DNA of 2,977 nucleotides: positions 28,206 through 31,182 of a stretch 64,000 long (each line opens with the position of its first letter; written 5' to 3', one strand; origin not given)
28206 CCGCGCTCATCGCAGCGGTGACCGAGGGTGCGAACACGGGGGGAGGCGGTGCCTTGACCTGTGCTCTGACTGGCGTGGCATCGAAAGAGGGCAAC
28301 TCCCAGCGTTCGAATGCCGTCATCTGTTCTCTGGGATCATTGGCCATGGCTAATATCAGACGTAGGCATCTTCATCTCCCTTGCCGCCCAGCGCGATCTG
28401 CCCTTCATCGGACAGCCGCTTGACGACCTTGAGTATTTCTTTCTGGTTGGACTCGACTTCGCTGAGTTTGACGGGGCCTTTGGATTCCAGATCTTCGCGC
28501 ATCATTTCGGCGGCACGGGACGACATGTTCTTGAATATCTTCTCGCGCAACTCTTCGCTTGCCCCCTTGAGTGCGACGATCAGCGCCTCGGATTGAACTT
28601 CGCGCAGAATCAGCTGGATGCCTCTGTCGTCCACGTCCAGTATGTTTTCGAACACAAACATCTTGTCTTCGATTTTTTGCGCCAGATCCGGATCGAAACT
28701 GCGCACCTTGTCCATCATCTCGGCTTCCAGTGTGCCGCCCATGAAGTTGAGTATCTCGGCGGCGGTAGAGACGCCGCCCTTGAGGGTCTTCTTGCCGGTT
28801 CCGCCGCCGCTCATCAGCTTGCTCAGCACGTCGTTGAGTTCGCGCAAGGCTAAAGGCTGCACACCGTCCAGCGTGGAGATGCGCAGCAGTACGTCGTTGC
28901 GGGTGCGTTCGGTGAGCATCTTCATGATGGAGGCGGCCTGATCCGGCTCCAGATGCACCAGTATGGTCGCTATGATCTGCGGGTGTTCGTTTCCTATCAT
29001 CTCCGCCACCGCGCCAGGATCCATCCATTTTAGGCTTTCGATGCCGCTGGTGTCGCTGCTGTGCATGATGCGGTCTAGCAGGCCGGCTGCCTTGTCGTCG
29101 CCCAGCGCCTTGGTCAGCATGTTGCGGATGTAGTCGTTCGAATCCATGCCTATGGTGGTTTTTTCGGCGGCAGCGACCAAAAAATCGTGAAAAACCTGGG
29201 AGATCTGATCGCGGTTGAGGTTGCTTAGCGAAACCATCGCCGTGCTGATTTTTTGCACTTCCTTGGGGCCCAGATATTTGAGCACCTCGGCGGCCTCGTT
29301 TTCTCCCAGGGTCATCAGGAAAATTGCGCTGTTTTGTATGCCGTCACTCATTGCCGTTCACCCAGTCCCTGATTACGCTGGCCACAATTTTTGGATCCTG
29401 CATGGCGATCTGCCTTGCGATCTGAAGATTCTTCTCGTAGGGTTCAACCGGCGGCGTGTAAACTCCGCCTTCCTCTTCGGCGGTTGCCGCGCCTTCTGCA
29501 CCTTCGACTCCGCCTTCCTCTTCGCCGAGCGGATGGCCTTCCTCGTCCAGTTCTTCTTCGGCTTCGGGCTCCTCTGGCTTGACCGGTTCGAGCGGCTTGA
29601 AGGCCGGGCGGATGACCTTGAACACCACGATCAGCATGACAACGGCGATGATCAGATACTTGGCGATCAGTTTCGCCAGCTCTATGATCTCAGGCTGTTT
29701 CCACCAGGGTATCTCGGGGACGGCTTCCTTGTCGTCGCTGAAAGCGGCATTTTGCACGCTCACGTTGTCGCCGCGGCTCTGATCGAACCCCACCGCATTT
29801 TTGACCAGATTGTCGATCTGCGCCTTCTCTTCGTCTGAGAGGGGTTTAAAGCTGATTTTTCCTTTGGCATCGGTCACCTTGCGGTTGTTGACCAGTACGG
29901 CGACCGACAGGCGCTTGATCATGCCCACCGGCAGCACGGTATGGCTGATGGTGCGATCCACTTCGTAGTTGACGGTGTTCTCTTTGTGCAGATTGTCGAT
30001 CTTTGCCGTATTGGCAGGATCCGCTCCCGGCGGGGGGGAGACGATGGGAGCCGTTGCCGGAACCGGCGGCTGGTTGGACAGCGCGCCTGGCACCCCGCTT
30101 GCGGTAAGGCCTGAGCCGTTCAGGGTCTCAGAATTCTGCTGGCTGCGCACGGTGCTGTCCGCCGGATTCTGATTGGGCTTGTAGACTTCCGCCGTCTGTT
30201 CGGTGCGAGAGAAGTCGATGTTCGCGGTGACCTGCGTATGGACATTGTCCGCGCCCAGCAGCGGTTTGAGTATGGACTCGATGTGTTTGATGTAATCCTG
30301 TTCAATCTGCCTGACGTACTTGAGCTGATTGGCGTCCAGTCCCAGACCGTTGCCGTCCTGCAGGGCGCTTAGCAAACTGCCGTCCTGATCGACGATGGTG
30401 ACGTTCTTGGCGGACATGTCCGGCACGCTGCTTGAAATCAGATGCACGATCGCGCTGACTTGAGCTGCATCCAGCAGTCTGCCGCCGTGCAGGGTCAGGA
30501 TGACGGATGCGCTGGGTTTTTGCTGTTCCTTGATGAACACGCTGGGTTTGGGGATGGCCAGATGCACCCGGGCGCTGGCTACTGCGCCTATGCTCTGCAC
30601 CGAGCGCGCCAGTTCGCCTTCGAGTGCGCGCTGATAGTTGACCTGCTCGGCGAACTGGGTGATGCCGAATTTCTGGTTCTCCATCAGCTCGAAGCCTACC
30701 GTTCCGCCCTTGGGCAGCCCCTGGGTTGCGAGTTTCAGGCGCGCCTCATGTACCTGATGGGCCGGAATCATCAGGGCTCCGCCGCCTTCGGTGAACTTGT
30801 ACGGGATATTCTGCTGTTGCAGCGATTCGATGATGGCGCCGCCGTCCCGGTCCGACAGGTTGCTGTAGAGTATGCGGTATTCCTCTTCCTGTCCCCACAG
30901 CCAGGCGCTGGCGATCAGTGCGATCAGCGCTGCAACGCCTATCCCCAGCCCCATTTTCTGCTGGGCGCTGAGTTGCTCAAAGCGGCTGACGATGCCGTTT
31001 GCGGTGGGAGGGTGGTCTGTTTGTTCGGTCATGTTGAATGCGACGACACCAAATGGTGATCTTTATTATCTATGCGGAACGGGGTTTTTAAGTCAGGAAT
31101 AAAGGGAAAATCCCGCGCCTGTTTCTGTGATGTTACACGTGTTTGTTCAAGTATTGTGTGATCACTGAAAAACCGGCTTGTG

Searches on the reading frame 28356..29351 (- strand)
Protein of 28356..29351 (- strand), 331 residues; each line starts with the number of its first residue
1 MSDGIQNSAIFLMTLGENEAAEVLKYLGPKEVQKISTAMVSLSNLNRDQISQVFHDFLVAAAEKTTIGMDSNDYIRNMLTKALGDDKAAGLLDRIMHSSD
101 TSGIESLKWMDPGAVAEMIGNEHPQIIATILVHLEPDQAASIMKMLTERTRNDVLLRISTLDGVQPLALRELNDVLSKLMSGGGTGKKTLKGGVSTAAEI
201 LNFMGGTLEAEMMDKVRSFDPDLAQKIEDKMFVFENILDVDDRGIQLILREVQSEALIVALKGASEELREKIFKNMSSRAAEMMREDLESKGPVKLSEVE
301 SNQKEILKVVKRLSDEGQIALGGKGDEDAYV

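Call 32: search_protein_families(library=ncbifam, proteins=[window:28356-29351:-], max_evalue=0.00001)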
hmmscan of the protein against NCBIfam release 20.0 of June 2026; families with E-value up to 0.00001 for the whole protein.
window:28356-29351:- (331 aa): 2 families
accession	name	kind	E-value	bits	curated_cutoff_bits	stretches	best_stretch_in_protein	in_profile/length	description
TIGR00207.1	fliG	equivalog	7.7e-106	354.2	226.7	1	4-331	11-338/338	flagellar motor switch protein FliG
NF004260.2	PRK05686.2-1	equivalog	3.4e-31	108.6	550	1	7-290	20-302/316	flagellar motor switch protein FliG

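Call 47: find_encoding_contigs(protein=window:28356-29351:-, flank=1600, max_places=10)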
Protein window:28356-29351:- (331 aa): 2 contigs read that carry it; 2 places shown.
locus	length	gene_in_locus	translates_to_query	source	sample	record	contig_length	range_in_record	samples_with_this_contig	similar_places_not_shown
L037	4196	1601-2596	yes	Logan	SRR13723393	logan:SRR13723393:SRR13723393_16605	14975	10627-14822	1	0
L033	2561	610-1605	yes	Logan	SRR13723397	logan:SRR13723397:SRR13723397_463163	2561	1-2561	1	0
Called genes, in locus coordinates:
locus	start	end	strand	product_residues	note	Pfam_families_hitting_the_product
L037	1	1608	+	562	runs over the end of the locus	PF01514:YscJ_FliF, PF08345:YscJ_FliF_C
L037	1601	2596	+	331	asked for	PF03448:MgtE_N (faint), PF14842:FliG_N, PF14841:FliG_M, PF14842:FliG_N (weak), PF01706:FliG_C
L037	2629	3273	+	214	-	PF02108:FliH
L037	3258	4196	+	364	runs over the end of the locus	?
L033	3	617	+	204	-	?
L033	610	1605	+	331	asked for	PF03448:MgtE_N (faint), PF14842:FliG_N, PF14841:FliG_M, PF14842:FliG_N (weak), PF01706:FliG_C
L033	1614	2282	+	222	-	PF02108:FliH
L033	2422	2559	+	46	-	?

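Call 53: find_encoding_contigs(protein=L037:2629-3273:+, flank=700, max_places=10)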
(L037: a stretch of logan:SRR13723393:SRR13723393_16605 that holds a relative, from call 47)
Protein L037:2629-3273:+ (214 aa): 1 contig read that carries it; 1 place shown.
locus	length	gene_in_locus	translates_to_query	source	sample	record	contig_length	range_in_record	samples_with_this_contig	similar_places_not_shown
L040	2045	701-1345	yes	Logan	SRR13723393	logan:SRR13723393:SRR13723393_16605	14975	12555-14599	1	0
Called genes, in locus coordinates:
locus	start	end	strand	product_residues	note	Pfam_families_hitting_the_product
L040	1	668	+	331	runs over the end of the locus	PF03448:MgtE_N (faint), PF14842:FliG_N, PF14841:FliG_M, PF14842:FliG_N (weak), PF01706:FliG_C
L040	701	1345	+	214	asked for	PF02108:FliH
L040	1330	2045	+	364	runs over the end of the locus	?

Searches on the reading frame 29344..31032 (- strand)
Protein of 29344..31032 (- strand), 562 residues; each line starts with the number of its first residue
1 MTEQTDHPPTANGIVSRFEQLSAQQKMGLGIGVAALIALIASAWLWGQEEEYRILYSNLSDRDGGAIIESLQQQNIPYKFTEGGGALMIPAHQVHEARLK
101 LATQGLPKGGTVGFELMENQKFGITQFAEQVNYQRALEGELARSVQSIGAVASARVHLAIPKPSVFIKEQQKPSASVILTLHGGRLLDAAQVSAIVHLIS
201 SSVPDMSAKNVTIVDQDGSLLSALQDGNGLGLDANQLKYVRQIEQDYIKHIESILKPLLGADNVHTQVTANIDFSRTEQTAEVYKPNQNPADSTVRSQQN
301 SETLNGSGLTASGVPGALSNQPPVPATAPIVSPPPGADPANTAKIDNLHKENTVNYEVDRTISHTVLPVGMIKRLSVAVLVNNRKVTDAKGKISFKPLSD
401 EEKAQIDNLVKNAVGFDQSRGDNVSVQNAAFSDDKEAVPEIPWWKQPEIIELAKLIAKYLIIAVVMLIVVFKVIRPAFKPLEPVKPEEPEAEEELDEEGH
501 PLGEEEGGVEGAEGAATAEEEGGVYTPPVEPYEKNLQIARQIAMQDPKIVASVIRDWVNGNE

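Call 32: search_protein_families(library=ncbifam, proteins=[window:29344-31032:-], max_evalue=0.00001)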
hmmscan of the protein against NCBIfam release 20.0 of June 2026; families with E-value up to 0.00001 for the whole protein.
window:29344-31032:- (562 aa): 2 families
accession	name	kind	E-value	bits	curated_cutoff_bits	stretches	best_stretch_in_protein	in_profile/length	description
TIGR00206.1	fliF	equivalog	3.2e-135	452.2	129.75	1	14-561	12-554/555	flagellar basal-body MS-ring/collar protein FliF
TIGR02544.1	III_secr_YscJ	equivalog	1.3e-19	70.7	161.95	1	39-216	8-186/193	type III secretion system inner membrane ring lipoprotein SctJ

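Call 54: find_encoding_contigs(protein=window:29344-31032:-, flank=2200, max_places=10)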
Protein window:29344-31032:- (562 aa): 3 contigs read that carry it; 2 places shown.
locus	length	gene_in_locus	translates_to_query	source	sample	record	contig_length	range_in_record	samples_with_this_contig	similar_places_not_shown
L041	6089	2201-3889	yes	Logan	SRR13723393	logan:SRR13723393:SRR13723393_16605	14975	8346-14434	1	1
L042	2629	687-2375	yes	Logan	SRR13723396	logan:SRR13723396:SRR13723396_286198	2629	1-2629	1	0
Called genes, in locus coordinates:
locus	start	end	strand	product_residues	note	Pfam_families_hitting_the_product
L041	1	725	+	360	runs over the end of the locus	PF13578:Methyltransf_24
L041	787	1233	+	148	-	PF08780:NTase_sub_bind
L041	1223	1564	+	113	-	PF22600:MTPAP-like_central (weak), PF01909:NTP_transf_2 (weak), PF18765:Polbeta (weak)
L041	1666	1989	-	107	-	PF02049:FliE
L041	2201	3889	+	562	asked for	PF01514:YscJ_FliF, PF08345:YscJ_FliF_C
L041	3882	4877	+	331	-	PF03448:MgtE_N (faint), PF14842:FliG_N, PF14841:FliG_M, PF14842:FliG_N (weak), PF01706:FliG_C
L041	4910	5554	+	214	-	PF02108:FliH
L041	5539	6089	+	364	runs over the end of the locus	?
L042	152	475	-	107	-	PF02049:FliE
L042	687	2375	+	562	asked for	PF01514:YscJ_FliF, PF08345:YscJ_FliF_C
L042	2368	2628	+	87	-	?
